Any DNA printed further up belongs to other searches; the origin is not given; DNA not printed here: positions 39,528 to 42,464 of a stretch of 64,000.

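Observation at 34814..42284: Tandem array of four cytoplasmic NPP-like alkaline-phosphatase-superfamily paralogues with a shared acidic-LGY[VL] C-terminal tail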

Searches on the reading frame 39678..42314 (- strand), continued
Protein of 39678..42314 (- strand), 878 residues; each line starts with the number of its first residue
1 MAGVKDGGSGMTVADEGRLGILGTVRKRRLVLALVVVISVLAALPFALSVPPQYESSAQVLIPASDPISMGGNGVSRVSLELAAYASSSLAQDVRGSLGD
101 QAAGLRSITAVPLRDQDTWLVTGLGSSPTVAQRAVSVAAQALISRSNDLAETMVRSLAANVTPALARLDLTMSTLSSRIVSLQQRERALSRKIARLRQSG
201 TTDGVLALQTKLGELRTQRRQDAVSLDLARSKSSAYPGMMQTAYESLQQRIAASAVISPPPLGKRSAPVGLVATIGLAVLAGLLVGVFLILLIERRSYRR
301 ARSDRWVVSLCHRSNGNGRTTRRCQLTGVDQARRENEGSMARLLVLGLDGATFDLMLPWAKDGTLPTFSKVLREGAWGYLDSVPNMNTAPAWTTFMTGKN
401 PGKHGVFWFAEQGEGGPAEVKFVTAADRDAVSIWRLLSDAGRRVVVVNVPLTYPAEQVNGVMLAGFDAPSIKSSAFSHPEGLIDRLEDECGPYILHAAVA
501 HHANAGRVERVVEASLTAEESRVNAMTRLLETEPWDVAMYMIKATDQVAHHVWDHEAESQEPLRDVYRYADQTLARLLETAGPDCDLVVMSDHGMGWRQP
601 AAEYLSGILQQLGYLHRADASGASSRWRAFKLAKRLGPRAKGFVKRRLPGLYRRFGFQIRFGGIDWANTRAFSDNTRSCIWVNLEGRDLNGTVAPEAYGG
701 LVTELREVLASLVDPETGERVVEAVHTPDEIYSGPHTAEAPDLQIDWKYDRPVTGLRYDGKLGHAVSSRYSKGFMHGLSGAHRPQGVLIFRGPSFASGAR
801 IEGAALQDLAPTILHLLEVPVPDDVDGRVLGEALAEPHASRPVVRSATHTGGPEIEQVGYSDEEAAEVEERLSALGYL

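Call 23: find_encoding_contigs(protein=P0060, flank=10000, max_places=1)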
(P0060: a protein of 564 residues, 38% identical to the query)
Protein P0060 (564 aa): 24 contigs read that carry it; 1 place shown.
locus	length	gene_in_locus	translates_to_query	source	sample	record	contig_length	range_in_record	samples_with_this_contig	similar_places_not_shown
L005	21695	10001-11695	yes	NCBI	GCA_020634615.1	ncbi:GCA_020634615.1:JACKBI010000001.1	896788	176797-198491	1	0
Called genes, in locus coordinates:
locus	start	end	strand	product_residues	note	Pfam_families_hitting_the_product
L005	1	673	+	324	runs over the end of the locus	PF01487:DHquinase_I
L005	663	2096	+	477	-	PF17125:Methyltr_RsmF_N, PF01189:Methyltr_RsmB-F, PF17126:RsmF_methylt_CI, PF13636:Methyltranf_PUA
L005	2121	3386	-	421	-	PF00108:Thiolase_N, PF08545:ACP_syn_III, PF08541:ACP_syn_III_C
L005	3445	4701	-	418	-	PF00109:ketoacyl-synt, PF02801:Ketoacyl-synt_C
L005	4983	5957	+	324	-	PF08240:ADH_N, PF00107:ADH_zinc_N, PF13602:ADH_zinc_N_2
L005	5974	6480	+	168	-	PF08020:DUF1706, PF12867:DinB_2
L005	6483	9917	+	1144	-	PF00580:UvrD-helicase, PF13245:AAA_19, PF14890:Intein_splicing (faint), PF01079:Hint (faint), PF13361:UvrD_C, PF13538:UvrD_C_2, PF21196:PcrA_UvrD_tudor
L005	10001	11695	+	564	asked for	PF01663:Phosphodiest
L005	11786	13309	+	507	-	PF04932:Wzy_C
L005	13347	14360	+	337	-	PF00535:Glycos_transf_2, PF13641:Glyco_tranf_2_3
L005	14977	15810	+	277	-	PF13439:Glyco_transf_4 (weak), PF20706:GT4-conflict, PF00534:Glycos_transf_1, PF13524:Glyco_trans_1_2, PF13692:Glyco_trans_1_4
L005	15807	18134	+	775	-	-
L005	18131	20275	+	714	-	PF13231:PMT_2, PF13428:TPR_14 (faint), PF07719:TPR_2 (faint), PF13181:TPR_8 (faint), PF13431:TPR_17 (faint), PF14559:TPR_19 (weak), PF13414:TPR_11 (faint)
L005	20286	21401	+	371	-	PF09314:DUF1972, PF13439:Glyco_transf_4, PF13579:Glyco_trans_4_4, PF00534:Glycos_transf_1, PF13692:Glyco_trans_1_4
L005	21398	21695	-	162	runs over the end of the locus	PF20797:HepT-like_2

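Call 59: search_protein_families(library=pfam, alignment_id=A3, max_evalue=0.00001)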
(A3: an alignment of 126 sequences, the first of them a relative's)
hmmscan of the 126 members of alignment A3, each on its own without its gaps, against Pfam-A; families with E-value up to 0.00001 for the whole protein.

A. member 1, L004:11748-13253:- (502 aa): 1 family
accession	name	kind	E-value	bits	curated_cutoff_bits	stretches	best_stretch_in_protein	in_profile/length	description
PF01609.27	DDE_Tnp_1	-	4.5e-19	69.4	23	1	166-403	2-200/200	Transposase DDE domain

B. families by the number of members that match (of 126 scanned): 107 families (the first 25 are shown)
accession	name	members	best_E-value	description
PF00534.26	Glycos_transf_1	15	1.9e-41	Glycosyl transferases group 1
PF13439.12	Glyco_transf_4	15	1.7e-24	Glycosyltransferase Family 4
PF13692.12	Glyco_trans_1_4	14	7.6e-41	Glycosyl transferases group 1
PF13579.12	Glyco_trans_4_4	13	4.3e-24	Glycosyl transferase 4-like domain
PF00535.33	Glycos_transf_2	12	2.5e-36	Glycosyl transferase family 2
PF01943.22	Polysacc_synt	10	3.7e-29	Polysaccharide biosynthesis protein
PF03706.18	LPG_synthase_TM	9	3.5e-47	Lysylphosphatidylglycerol synthase TM region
PF13440.11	Polysacc_synt_3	7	1.2e-24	Polysaccharide biosynthesis protein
PF13641.12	Glyco_tranf_2_3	7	1.2e-15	Glycosyltransferase like family 2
PF04055.27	Radical_SAM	6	2.5e-21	Radical SAM superfamily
PF01554.23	MatE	5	1.2e-09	MatE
PF03023.19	MurJ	4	2.9e-75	Lipid II flippase MurJ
PF04932.20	Wzy_C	4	1.1e-13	O-Antigen ligase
PF20706.3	GT4-conflict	4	4.2e-13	Family 4 Glycosyltransferase in conflict systems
PF13524.12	Glyco_trans_1_2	4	5.4e-12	Glycosyl transferase-like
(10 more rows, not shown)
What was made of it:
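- Closest known: Bacterial and animal NPPs. Different: The genomic context is glycan assembly (call 59).
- Among 126 nearest-neighbour ORFs from 65 loci of other phyla, the commonest families are GT4 (15), GT2 (12), Wzx-type Polysacc_synt (10), LPG_synthase_TM (9), MurJ (4) and Wzy_C (4) (call 59). The closest neighbours are GTs, flippases and Wzy rather than sugar-nucleotide enzymes (call 59).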
